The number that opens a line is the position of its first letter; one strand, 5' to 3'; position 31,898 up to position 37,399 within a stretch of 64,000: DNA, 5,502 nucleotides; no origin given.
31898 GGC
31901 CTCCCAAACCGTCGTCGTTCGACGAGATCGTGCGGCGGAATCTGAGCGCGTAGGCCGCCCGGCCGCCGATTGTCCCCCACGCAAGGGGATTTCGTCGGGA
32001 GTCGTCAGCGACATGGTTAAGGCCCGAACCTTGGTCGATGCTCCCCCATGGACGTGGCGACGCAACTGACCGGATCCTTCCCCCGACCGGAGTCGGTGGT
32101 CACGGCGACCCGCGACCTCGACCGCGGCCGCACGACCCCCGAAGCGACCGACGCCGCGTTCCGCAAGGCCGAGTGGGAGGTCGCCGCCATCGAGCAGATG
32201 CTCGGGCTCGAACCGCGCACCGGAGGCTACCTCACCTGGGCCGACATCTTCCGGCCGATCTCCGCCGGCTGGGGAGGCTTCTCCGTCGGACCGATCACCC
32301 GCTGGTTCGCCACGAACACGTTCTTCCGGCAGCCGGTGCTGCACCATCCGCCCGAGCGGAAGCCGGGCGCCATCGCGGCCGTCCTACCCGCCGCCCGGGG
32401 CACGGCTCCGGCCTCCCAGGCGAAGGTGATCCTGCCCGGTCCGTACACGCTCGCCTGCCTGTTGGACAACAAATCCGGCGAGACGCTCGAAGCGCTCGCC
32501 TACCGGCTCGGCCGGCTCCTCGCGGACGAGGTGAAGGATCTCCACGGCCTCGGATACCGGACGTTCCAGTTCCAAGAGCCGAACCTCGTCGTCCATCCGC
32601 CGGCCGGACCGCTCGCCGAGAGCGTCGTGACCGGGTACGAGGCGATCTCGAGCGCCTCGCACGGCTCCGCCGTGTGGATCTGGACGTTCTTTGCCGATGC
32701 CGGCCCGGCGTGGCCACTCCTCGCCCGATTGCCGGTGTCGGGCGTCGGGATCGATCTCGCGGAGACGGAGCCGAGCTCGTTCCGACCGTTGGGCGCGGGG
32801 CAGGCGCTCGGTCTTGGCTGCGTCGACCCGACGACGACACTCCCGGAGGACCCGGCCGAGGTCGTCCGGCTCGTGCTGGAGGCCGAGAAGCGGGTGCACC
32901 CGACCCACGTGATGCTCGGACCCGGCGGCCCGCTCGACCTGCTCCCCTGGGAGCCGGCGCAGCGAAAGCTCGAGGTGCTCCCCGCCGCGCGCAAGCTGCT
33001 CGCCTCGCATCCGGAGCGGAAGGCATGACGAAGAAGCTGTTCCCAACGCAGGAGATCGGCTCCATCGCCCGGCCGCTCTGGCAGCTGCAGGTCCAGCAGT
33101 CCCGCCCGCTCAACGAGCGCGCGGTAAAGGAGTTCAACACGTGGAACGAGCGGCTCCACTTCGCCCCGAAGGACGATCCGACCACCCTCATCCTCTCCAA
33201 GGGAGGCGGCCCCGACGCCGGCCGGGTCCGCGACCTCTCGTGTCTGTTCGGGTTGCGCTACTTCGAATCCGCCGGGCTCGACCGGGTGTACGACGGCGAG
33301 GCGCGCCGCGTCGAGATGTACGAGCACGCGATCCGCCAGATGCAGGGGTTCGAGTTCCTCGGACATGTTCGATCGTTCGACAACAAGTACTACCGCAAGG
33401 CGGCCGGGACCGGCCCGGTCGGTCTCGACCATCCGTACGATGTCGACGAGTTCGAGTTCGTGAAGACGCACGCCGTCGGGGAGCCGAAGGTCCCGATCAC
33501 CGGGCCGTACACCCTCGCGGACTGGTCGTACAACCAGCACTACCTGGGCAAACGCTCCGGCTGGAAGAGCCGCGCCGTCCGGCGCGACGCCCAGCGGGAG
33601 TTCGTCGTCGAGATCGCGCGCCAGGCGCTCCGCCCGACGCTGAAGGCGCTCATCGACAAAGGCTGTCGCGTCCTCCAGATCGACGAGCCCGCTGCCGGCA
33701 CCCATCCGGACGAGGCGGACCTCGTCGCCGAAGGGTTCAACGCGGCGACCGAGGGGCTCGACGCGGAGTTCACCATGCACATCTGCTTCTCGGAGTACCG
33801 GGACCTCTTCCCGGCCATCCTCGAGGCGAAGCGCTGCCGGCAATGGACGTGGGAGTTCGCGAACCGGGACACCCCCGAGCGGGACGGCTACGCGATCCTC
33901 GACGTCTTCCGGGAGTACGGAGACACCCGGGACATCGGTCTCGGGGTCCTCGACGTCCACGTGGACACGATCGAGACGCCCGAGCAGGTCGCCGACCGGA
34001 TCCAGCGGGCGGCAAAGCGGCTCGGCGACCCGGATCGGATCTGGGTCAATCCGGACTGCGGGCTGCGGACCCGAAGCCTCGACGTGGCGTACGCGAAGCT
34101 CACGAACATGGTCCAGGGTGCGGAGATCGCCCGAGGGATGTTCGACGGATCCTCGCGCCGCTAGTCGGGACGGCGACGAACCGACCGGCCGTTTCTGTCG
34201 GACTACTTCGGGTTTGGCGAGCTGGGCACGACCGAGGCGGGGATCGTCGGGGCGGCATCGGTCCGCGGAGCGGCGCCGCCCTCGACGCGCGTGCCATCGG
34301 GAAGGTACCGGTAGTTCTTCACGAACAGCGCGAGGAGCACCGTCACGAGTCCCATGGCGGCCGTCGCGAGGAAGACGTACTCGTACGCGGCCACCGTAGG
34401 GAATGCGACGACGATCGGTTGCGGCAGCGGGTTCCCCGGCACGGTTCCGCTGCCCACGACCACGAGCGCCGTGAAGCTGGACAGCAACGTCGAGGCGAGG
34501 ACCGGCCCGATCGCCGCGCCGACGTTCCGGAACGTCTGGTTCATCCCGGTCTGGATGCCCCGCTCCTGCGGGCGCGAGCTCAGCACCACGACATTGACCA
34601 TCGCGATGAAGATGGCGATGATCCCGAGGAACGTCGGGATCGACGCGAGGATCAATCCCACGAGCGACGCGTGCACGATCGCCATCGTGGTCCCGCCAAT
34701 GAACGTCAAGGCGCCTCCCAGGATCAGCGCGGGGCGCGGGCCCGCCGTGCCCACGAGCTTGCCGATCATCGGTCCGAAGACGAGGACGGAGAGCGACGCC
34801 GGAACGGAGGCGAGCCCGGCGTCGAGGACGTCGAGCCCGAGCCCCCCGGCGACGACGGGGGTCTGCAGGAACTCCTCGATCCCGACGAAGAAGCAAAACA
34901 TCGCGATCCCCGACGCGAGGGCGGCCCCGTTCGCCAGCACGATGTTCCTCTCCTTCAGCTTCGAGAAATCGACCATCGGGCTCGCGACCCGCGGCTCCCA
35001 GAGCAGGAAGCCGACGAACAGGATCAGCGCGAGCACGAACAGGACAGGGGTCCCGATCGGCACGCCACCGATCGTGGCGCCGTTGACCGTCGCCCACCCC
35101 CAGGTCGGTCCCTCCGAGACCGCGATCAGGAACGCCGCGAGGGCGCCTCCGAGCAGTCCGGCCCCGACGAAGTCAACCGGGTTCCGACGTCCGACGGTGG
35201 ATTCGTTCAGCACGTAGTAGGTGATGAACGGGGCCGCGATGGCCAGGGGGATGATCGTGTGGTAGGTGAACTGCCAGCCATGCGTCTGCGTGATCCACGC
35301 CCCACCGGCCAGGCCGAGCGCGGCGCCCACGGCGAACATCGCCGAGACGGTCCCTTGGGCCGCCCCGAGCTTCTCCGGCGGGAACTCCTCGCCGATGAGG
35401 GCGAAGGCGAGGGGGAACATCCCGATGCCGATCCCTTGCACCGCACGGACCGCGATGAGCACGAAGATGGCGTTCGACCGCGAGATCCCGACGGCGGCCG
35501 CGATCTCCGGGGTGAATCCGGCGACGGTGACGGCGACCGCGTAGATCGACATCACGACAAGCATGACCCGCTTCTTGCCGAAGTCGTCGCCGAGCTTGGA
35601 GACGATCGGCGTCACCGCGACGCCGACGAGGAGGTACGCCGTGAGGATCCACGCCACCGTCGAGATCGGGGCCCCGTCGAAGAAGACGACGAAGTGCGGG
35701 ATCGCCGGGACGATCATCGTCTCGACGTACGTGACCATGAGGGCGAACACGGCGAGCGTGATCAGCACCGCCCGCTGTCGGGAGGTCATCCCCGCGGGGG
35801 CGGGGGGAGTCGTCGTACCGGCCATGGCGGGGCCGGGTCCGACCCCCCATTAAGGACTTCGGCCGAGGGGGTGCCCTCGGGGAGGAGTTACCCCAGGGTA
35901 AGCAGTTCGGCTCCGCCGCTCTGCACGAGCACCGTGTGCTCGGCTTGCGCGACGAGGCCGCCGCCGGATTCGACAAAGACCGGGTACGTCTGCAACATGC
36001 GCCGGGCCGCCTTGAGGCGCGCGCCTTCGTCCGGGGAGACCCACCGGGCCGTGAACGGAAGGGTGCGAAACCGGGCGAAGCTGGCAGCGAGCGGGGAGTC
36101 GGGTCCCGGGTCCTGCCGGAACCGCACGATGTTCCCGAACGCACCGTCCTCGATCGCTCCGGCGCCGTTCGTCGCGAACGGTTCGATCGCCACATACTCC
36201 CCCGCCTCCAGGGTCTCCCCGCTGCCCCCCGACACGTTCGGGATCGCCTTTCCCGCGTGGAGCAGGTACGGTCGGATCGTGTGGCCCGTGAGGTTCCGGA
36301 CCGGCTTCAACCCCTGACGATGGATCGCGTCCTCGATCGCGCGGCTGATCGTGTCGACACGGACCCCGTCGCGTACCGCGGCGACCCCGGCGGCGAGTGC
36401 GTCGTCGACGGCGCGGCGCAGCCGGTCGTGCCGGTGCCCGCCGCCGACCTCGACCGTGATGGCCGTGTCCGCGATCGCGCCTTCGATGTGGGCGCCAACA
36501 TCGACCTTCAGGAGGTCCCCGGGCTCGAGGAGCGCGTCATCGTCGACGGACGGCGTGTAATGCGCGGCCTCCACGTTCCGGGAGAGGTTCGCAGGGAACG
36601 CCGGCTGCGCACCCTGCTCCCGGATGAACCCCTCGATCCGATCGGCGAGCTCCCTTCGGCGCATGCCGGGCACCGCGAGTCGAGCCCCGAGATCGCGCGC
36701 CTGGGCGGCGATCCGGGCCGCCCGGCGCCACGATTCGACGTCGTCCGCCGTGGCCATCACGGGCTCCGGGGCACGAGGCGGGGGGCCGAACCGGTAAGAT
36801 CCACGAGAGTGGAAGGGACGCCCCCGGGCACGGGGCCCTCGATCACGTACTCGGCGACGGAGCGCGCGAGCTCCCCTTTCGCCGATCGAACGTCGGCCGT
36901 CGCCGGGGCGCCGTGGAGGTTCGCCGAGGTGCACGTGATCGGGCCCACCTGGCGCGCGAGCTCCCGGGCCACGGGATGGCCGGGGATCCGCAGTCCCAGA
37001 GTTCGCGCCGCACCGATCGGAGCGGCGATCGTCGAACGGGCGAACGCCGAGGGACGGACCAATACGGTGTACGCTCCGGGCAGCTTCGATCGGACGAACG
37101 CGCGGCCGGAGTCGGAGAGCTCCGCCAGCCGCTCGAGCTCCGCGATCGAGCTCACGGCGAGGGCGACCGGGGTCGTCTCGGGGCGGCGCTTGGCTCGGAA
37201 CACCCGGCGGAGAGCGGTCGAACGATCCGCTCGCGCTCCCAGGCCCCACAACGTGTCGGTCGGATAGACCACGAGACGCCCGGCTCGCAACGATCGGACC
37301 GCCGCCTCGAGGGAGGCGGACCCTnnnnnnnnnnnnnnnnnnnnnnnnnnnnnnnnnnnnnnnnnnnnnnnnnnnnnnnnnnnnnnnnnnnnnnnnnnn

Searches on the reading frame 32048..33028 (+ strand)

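Call 31: search_protein_families(library=pfam, proteins=[window:32048-33028:+], max_evalue=0.00001)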
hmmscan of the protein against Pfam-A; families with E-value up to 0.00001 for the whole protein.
window:32048-33028:+ (326 aa): 1 family
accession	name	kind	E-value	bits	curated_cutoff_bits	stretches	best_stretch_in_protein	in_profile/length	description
PF08267.18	Meth_synt_1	-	1.3e-14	54.9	27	1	82-280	107-309/313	Cobalamin-independent synthase, N-terminal domain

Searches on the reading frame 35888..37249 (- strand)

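Call 40: search_protein_families(library=pfam, proteins=[window:35888-37249:-], max_evalue=0.0001)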
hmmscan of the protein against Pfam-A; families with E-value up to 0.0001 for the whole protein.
window:35888-37249:- (453 aa): 1 family
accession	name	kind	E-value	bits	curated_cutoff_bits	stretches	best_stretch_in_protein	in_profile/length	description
PF00557.29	Peptidase_M24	-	2e-32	113.1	23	1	174-364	3-188/208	Metallopeptidase family M24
